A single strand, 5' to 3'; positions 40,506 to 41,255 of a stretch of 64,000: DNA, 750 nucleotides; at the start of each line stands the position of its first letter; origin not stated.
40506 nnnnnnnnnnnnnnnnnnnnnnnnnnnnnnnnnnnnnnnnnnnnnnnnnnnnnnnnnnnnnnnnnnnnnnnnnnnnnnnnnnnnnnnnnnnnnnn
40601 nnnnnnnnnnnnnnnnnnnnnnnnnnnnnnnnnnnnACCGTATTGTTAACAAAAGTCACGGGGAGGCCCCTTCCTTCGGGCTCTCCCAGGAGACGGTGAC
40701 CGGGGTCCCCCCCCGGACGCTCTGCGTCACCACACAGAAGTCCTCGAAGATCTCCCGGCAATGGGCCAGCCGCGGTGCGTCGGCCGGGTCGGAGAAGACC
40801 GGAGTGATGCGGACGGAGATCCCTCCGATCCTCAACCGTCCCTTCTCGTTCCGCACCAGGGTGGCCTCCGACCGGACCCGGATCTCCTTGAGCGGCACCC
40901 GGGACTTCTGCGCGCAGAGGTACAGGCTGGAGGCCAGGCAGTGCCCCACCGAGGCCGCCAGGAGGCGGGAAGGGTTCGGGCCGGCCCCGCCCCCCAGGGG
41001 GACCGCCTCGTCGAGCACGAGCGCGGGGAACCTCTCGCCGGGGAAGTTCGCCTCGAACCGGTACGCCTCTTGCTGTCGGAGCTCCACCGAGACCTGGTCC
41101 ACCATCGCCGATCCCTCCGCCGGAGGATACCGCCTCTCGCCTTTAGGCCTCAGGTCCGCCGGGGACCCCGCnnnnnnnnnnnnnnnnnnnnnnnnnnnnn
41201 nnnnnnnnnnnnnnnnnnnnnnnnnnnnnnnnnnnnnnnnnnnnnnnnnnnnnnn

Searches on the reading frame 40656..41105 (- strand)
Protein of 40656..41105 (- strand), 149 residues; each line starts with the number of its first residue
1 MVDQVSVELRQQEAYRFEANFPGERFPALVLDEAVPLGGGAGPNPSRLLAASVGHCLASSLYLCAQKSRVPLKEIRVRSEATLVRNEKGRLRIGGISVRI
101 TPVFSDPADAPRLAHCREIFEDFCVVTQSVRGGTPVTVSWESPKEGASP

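Call 62: search_protein_families(library=pfam, proteins=[window:40656-41105:-], max_evalue=0.001)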
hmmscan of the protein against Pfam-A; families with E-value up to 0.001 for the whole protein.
window:40656-41105:- (149 aa): 1 family
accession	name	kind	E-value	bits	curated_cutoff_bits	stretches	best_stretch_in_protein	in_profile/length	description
PF02566.24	OsmC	-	9.7e-13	48.8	27.5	1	38-138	1-99/100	OsmC-like protein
